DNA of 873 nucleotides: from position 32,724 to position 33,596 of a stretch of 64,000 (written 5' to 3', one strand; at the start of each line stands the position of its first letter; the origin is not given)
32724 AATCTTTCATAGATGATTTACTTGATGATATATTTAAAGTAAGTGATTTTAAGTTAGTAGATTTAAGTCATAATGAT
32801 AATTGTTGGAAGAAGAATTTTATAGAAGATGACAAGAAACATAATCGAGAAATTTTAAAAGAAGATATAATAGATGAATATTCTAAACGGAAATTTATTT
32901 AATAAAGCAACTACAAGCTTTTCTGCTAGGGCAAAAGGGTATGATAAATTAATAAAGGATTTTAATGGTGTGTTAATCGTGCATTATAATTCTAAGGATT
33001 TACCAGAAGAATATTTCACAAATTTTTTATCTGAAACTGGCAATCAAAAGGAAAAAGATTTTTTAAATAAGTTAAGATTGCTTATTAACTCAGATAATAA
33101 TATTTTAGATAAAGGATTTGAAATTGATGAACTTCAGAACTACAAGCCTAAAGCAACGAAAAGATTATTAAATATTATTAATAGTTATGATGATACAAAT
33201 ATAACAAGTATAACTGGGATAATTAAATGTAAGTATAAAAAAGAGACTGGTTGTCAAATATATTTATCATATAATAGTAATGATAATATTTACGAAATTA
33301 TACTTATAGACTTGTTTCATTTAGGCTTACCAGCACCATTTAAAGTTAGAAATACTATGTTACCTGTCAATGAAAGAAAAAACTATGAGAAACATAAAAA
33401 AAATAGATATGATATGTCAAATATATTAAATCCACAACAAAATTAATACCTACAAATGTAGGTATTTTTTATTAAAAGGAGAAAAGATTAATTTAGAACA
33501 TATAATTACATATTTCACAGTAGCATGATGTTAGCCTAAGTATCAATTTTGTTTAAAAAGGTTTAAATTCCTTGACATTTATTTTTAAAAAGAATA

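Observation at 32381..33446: Panacea (DUF4065) antitoxin-like gene overlapping an unrecognisable 190-aa partner: candidate new PanAT-type toxin-antitoxin/defence pair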

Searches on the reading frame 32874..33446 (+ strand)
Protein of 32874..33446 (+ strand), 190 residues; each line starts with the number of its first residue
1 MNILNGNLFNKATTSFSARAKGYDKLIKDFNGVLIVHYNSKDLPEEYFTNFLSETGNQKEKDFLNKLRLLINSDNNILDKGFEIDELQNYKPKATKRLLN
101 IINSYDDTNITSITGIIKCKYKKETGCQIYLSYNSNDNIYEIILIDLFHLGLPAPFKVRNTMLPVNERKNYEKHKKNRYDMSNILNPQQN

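Call 3: search_protein_families(library=pfam, proteins=[window:32874-33446:+], max_evalue=1)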
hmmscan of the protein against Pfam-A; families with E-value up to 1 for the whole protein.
window:32874-33446:+ (190 aa): 2 families
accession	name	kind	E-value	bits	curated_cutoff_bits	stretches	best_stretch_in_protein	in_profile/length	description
PF03885.18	DUF327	-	0.034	14.6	25.8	1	45-99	23-76/143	Protein of unknown function (DUF327)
PF03486.20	HI0933_like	-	0.22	11.3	50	1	60-172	32-144/244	HI0933-like protein Rossmann domain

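Call 4: search_protein_families(library=padloc, proteins=[window:32874-33446:+], max_evalue=1)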
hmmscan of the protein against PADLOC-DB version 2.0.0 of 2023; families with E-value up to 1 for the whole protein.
window:32874-33446:+ (190 aa): 0 families

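Call 5: search_protein_families(library=phrogs, proteins=[window:32874-33446:+], max_evalue=1)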
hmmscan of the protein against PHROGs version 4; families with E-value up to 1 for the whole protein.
window:32874-33446:+ (190 aa): 3 families
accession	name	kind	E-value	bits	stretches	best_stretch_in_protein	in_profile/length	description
phrog_28810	-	unknown function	0.012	16.3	1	45-170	58-180/188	-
phrog_23847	-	unknown function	0.11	13.5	1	86-142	53-109/125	-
phrog_11767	-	unknown function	0.25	12.7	1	97-132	33-66/89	-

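Call 7: find_homologous_proteins(query=window:32874-33443:+, max_evalue=0.01)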
Query window:32874-33443:+ (190 aa): 2 proteins with E <= 0.01 among 102 candidates.
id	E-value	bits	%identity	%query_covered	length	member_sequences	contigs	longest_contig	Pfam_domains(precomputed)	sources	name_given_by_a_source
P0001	1.3e-119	415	100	100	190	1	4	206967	-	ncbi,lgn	-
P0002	2.6e-95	336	85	98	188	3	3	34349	-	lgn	-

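Call 8: search_protein_families(library=ncbifam, proteins=[window:32874-33446:+], max_evalue=1)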
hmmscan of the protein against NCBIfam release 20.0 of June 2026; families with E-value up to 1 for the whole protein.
window:32874-33446:+ (190 aa): 1 family
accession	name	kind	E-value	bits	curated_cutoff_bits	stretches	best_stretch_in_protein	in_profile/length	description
TIGR00275.1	TIGR00275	subfamily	0.13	11.1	183.8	1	59-153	29-122/401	aminoacetone oxidase family FAD-binding enzyme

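Call 9: search_solved_structures(query=window:32874-33443:+, max_evalue=10)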
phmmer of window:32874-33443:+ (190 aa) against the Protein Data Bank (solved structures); distinct sequences matched with E-value up to 10: 0.

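Call 11: find_encoding_contigs(protein=P0001, flank=10000, max_places=6)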
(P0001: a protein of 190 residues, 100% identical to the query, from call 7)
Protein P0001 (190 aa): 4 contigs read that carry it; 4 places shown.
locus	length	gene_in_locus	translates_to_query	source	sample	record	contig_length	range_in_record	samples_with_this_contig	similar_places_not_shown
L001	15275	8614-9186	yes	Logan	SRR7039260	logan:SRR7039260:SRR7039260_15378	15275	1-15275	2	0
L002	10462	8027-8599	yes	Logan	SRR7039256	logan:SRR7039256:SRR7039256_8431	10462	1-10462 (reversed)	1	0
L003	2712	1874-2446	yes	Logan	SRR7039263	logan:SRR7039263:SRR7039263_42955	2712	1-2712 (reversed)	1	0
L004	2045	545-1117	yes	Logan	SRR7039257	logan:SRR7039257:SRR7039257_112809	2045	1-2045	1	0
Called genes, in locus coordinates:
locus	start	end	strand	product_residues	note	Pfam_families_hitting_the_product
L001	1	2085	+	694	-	?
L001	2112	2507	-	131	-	-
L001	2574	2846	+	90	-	-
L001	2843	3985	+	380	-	PF00082:Peptidase_S8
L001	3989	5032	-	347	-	PF03033:Glyco_transf_28, PF13528:Glyco_trans_1_3, PF04101:Glyco_tran_28_C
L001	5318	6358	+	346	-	PF23459:S1_RRP5 (faint), PF00575:S1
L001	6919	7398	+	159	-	PF20934:phi29_gp9_C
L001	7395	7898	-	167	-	-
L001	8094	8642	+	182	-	PF13274:SocA_Panacea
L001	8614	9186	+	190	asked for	-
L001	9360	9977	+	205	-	PF00753:Lactamase_B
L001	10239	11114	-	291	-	PF01695:IstB_IS21, PF00308:Bac_DnaA, PF13191:AAA_16 (weak), PF20720:nSTAND3 (weak), PF00004:AAA (faint), PF00910:RNA_helicase (weak)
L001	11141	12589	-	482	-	PF07261:DnaB_2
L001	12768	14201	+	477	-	PF01433:Peptidase_M1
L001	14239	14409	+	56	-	-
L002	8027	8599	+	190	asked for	-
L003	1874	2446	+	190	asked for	-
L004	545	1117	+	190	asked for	-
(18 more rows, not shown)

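Call 12: find_encoding_contigs(protein=P0002, flank=10000, max_places=6)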
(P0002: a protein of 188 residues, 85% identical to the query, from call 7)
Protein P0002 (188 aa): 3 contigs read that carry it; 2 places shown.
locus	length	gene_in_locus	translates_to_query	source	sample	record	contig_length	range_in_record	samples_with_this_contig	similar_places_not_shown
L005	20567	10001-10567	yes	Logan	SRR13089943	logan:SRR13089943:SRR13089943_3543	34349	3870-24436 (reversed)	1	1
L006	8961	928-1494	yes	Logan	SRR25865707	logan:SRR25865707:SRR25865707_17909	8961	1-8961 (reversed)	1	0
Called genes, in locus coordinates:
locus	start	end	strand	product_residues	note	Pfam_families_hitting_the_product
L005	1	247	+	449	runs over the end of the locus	-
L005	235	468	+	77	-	-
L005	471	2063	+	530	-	-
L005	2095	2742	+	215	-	-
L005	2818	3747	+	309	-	-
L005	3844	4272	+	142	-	-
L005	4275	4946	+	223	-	PF18819:MuF_C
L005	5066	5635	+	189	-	-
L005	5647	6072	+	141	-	-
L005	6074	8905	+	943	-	PF20934:phi29_gp9_C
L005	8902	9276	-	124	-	-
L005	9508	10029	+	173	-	PF13274:SocA_Panacea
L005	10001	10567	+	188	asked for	-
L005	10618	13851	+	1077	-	PF21939:Gp10_C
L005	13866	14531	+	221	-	-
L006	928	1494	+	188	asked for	-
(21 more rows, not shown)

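Call 21: predict_structure(alignment_id=A1)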
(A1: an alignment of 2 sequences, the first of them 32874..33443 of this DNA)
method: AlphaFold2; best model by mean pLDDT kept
length: 190 residues; sequences in the alignment: 2
mean_pLDDT: 39.1   pTM: 0.29
mean pLDDT of the five models: 39.1, 36.6, 32.8, 31.9, 31.1
residues with pLDDT >= 90: 0; 70-90: 0; 50-70: 2; < 50: 188
segments of 3 or more residues with pLDDT < 50: 1-128, 130-171, 173-190
pLDDT, mean of each block of 10 residues (from residue 1): 29 31 33 40 40 42 43 35 40 44 44 44 42 44 43 37 42 42 30
secondary structure, 60 per line:
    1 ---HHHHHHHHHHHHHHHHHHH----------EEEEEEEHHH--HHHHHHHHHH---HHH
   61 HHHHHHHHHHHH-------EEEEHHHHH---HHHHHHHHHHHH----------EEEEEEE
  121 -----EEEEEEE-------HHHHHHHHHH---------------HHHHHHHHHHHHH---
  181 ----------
elements in order: H4-22 E33-39 H45-54 H58-72 E80-83 H84-88 H92-103 E114-120 E126-132 H140-149 H165-177

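Call 24: search_protein_representatives(alignment_id=A1)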
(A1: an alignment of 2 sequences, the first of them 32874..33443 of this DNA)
Query: 2 sequences, 191 profile positions. Proteins with E-value up to 0.001 (for the whole library): 42; up to 1e-10: 19; up to 1e-30: 4. The best 42 are listed.
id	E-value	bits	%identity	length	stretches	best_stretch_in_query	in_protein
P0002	2.9e-119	412.1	-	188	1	1-188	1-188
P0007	7.6e-44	166.1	-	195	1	1-190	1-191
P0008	2.7e-35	138.2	-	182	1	1-187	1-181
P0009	1.5e-32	129.3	-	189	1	6-189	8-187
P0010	3.3e-25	105.3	-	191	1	1-186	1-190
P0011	5.2e-25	104.6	-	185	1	16-188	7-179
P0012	4.2e-21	91.9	-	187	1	20-189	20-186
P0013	3.3e-20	89.0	-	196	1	14-187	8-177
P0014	3.7e-20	88.8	-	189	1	31-178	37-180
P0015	4.6e-20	88.5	-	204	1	30-187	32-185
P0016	2.9e-17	79.4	-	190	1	29-180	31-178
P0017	2.1e-16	76.5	-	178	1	19-186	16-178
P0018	1.4e-15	73.8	-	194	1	9-181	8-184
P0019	2.9e-14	69.6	-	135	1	53-186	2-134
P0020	3.7e-13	66.0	-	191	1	4-186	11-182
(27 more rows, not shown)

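Call 26: find_homologous_proteins(query=A2, max_evalue=0.001)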
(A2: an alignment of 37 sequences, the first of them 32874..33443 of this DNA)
Query A2 (37 sequences) (190 aa, profile of the alignment): 14 proteins with E <= 0.001 among 5220 candidates.
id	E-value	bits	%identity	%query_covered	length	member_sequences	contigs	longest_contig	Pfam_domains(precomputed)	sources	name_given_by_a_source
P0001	5.8e-55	204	100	100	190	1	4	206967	-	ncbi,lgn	-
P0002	2.0e-52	196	85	98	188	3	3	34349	-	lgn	-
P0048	3.1e-40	156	33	94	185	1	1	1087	-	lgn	-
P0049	1.6e-39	154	33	94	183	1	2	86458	-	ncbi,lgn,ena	-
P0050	2.0e-39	153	35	83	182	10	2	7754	-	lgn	-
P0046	1.1e-38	151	29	74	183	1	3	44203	-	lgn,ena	-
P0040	1.2e-37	147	32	76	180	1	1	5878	-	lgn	-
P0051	6.2e-36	142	28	73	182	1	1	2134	-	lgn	-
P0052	4.9e-35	139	31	84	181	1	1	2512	-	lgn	-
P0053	4.9e-34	136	29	74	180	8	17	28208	-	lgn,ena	-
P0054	1.9e-32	130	26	73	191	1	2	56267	-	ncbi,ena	-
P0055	4.1e-27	113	30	73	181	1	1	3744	-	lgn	-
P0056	5.9e-27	113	34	74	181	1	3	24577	-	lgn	-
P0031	1.6e-9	56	43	41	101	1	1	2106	-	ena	-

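Call 27: search_solved_structures(query=A2, max_evalue=10, show_alignments=3)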
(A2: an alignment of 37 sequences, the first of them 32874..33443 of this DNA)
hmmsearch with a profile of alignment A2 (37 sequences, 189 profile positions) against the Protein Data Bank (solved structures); distinct sequences matched with E-value up to 10: 2.
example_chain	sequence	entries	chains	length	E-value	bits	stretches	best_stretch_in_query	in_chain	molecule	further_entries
5cow_A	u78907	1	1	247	0.075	15.9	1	23-74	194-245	Putative uncharacterized protein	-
5cv3_A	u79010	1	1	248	0.075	15.9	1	23-74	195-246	Putative uncharacterized protein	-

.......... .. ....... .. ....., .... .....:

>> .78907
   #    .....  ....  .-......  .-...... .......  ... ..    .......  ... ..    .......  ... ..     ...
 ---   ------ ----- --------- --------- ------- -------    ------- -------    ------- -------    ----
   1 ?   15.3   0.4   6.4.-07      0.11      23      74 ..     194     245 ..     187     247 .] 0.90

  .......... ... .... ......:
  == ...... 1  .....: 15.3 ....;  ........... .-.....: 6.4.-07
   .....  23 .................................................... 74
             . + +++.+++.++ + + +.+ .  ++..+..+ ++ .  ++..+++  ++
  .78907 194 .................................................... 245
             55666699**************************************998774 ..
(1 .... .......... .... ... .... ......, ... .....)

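Call 28: search_protein_families(library=pfam, alignment_id=A2, max_evalue=0.1)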
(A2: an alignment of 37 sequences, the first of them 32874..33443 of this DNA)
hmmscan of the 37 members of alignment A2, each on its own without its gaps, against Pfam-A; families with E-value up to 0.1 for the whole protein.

A. member 1, window:32874-33443:+ (190 aa): 1 family
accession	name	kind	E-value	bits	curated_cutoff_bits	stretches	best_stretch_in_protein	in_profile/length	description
PF03885.18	DUF327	-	0.034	14.6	25.8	1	45-99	23-76/143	Protein of unknown function (DUF327)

B. families by the number of members that match (of 37 scanned): 17 families
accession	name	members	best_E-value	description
PF03885.18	DUF327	2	0.034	Protein of unknown function (DUF327)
PF14790.11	THDPS_N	1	0.00051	Tetrahydrodipicolinate N-succinyltransferase N-terminal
PF17235.7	STD1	1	0.00087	STD1/MTH1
PF03485.21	Arg_tRNA_synt_N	1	0.0016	Arginyl tRNA synthetase N terminal domain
PF23314.1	TASOR_alpha-beta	1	0.0061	TASOR alpha/beta domain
PF06293.20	Kdo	1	0.01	Lipopolysaccharide kinase (Kdo/WaaP) family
PF00513.23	Late_protein_L2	1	0.011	Late Protein L2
PF21998.2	FERM_C1_MyoVII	1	0.013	Myosin-X FERM PH domain-like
PF13087.12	AAA_12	1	0.026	AAA domain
PF20094.4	GWxTD_dom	1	0.027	GWxTD domain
PF16512.11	RhoGAP-FF1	1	0.037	p190-A and -B Rho GAPs FF domain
PF00852.26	Glyco_transf_10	1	0.037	Glycosyltransferase family 10 (fucosyltransferase) C-term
PF25100.1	DUF7809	1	0.053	Domain of unknown function (DUF7809)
PF17282.7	DUF5347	1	0.07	Family of unknown function (DUF5347)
PF12611.13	Flagellar_put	1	0.085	Putative flagellar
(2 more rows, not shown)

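Call 30: find_encoding_contigs(protein=P0049, flank=8000, max_places=3)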
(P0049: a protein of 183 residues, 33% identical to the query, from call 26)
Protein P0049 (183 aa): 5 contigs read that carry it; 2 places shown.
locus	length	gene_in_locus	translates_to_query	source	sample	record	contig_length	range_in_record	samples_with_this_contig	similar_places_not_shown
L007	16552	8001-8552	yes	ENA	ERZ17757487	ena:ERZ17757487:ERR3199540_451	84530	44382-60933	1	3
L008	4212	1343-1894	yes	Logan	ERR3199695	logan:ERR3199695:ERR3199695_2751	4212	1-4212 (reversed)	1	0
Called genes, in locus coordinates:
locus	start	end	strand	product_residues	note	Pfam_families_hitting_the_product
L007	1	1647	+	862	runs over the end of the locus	-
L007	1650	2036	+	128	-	-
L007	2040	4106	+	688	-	-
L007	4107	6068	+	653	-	PF05895:DUF859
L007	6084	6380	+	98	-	-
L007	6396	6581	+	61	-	-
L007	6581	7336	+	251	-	PF05257:CHAP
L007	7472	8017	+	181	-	PF13274:SocA_Panacea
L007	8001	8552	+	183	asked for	-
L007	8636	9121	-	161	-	-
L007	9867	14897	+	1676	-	PF08305:NPCBM, PF00754:F5_F8_type_C, PF22633:F5_F8_type_C_2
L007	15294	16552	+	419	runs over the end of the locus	PF13218:DUF4026_N, PF22789:DUF4026_C, PF10077:DUF2314 (weak)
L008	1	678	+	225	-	?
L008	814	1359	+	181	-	PF13274:SocA_Panacea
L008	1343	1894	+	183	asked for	-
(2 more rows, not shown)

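Call 31: find_encoding_contigs(protein=P0054, flank=8000, max_places=3)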
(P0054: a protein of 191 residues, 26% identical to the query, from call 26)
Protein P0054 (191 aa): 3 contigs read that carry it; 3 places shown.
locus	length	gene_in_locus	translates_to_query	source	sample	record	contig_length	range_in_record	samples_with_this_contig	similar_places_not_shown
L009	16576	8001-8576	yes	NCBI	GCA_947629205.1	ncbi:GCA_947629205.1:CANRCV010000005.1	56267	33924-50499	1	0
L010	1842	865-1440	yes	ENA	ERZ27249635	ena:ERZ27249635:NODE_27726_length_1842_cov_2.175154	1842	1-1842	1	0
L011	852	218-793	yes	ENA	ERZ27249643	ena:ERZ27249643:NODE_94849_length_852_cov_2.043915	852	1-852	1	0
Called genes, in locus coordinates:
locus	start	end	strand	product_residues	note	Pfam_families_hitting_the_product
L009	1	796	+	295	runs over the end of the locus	PF01565:FAD_binding_4, PF02873:MurB_C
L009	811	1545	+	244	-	PF08713:DNA_alkylation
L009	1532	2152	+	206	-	PF00160:Pro_isomerase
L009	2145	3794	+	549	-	PF00749:tRNA-synt_1c, PF19269:Anticodon_2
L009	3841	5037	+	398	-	-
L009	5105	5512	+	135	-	PF00011:HSP20, PF17886:ArsA_HSP20 (weak)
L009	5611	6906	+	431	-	PF09992:NAGPA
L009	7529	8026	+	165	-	PF13274:SocA_Panacea (weak)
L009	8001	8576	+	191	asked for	-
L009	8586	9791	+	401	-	PF16403:Bact_surface_Ig-like, PF13354:Beta-lactamase2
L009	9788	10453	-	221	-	PF00027:cNMP_binding (weak), PF13545:HTH_Crp_2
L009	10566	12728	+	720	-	PF03477:ATP-cone, PF13597:NRDD, PF01228:Gly_radical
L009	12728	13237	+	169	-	PF13353:Fer4_12, PF04055:Radical_SAM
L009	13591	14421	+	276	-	PF01171:ATP_bind_3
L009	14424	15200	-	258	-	-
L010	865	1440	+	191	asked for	-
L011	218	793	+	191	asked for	-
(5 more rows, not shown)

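Call 32: find_encoding_contigs(protein=P0053, flank=8000, max_places=4)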
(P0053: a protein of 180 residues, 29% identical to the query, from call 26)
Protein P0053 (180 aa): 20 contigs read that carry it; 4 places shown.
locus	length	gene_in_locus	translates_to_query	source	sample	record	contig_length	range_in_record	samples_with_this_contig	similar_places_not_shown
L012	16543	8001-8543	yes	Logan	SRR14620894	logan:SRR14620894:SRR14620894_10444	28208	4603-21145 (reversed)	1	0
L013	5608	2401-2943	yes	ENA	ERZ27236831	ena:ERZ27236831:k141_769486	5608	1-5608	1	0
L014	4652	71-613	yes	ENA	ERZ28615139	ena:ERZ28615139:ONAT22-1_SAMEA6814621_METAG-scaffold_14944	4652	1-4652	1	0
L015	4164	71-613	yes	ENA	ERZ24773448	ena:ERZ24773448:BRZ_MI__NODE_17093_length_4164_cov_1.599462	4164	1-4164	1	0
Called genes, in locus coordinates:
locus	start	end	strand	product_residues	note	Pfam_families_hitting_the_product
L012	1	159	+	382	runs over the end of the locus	-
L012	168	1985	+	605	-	PF05895:DUF859, PF21939:Gp10_C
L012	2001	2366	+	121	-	-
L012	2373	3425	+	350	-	-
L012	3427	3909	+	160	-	-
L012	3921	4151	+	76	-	PF01391:Collagen (weak)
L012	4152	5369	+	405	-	-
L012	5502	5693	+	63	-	-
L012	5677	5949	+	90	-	-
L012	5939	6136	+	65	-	PF16938:Phage_holin_Dp1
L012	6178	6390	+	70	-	PF24729:Acb2_Tad1_hairpin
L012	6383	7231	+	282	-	PF01551:Peptidase_M23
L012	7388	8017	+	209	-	PF13274:SocA_Panacea (weak)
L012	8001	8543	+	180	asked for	-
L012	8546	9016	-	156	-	PF06147:DUF968 (weak)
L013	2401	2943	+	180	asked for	-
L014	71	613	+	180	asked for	-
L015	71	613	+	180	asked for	-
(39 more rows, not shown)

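Call 33: predict_structure(alignment_id=A2)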
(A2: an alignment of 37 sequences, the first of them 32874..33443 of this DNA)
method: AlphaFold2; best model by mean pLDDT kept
length: 190 residues; sequences in the alignment: 37
mean_pLDDT: 84.8   pTM: 0.79
mean pLDDT of the five models: 84.8, 83.1, 83.0, 82.3, 79.6
residues with pLDDT >= 90: 120; 70-90: 39; 50-70: 8; < 50: 23
segments of 3 or more residues with pLDDT < 50: 1-22
pLDDT, mean of each block of 10 residues (from residue 1): 44 44 63 93 98 95 94 76 90 95 95 94 94 93 96 82 85 97 84
secondary structure, 60 per line:
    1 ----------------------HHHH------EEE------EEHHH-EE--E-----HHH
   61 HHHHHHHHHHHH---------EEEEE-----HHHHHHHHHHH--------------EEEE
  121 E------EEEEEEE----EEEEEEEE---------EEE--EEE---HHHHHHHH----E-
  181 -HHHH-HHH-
elements in order: H23-26 E33-35 H58-72 E82-86 H92-102 E117-121 E128-134 E139-146 E156-158 E161-163 H167-174 H182-185

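Call 46: fold_search(model_id=the predicted structure, library=pdb)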
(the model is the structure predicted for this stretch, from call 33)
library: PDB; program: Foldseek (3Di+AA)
matches with E <= 10: 373; with E <= 0.001: 0
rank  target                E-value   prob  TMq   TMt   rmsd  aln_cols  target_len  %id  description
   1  3g5o_B                2.3e-01  0.66  0.16  0.34   5.6        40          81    8  The crystal structure of the toxin-antitoxin complex RelBE2 (Rv2865-2866) from Mycobacterium tuberculosis (released 2009-04-14)
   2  5mje_A                2.8e-01  0.25  0.22  0.34   9.4       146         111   14  Crystal structure of the HigB2 toxin in complex with Nb8 (released 2017-04-05)
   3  6l8e_E                3.1e-01  0.51  0.28  0.51   5.3       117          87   14  Crystal structure of heterohexameric YoeB-YefM complex bound to 26bp-DNA (released 2020-09-02)
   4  2otr_MODEL_1_A        3.5e-01  0.41  0.27  0.47   6.0       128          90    8  Solution Structure of Conserved Hypothetical Protein HP0892 from Helicobacter pylori (released 2007-12-18)
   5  1wmi_A                3.5e-01  0.38  0.27  0.46   6.4       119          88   12  Crystal structure of archaeal RelE-RelB complex from Pyrococcus horikoshii OT3 (released 2005-03-15)
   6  8a0x_D                4.0e-01  0.23  0.23  0.36   9.2       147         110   15  Crystal structure of the HigB2-HigA2 tetramer in complex with operator DNA (released 2023-05-03)
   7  9g12_B                5.4e-01  0.41  0.26  0.50   5.7       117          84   10  Mycobacterium tuberculosis RelBE1 toxin-antitoxin system; rv1247c (relB1 antitoxin), rv1246c (relE1 toxin) (released 2025-12-17)
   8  7xbj_A                5.4e-01  0.35  0.15  0.10   5.1        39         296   15  Txp40, an insecticidal toxin protein from Xenorhabdus nematophila (released 2023-03-29)
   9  4pv6_C                5.4e-01  0.14  0.18  0.20   7.0        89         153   13  Crystal Structure Analysis of Ard1 from Thermoplasma volcanium (released 2015-01-21)
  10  7v5y_E                5.7e-01  0.35  0.27  0.50   6.1       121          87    9  Crystal structure of hexameric complex of Sa2YoeB-Sa2YefM toxin-antitoxin from Staphylococcus aureus (released 2021-12-15)
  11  4pv6_I                5.7e-01  0.12  0.17  0.20   6.9        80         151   15  Crystal Structure Analysis of Ard1 from Thermoplasma volcanium (released 2015-01-21)
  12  11hy                  5.7e-01  0.05  0.13  0.15  11.6       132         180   10  Crystal Structure of an exported phospholipid binding protein from Bordetella pertussis in complex with Di-palmitoyl-3-s (released 2026-03-11)
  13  8a0x_C                6.5e-01  0.13  0.22  0.33   9.1       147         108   16  Crystal structure of the HigB2-HigA2 tetramer in complex with operator DNA (released 2023-05-03)
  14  2aj6                  6.9e-01  0.12  0.16  0.24  14.3        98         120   13  Crystal structure of a putative gnat family acetyltransferase (mw0638) from staphylococcus aureus subsp. aureus at 1.63  (released 2005-08-09)
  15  3bpq_B                7.3e-01  0.20  0.21  0.38   5.3        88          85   11  Crystal Structure of RelB-RelE antitoxin-toxin complex from Methanococcus jannaschii (released 2008-12-23)
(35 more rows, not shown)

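Call 47: find_related_loci(query=A3, collection=genome_contigs, flank=6000)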
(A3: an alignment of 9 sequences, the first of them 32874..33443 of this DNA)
Query A3 (190 aa) in genome_contigs; peptide patterns used: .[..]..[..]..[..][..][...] (x = any residue, [..] = any of these).
30 stretches matched a pattern; 4 encode a relative of the query (tblastn E <= 1e-3); 4 distinct loci.
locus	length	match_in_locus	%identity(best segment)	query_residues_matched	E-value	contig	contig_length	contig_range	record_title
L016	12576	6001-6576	48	1-190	3e-46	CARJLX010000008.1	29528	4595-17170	MAG TPA_asm: uncultured Eubacteriales bacterium isolate MGBC129253 genome assembly, contig: MGBC129253.8, whole genome s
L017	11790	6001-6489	36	9-176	3e-20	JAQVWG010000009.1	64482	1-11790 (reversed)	MAG: Clostridia bacterium isolate STF1_98 NODE_797_length_64482_cov_18.412726_Sandtown_F1, whole genome shotgun sequence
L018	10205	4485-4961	25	1-154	4e-6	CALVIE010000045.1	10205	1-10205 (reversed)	MAG: uncultured Bacilli bacterium isolate BRZ_BF__bin111 genome assembly, contig: BRZ_BF__NODE_9866_length_10205_cov_10.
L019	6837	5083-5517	28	40-184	2e-5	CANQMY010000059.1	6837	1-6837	MAG: uncultured Clostridia bacterium isolate Lapin-013__bin44 genome assembly, contig: Lapin-013__NODE_6577_length_6837_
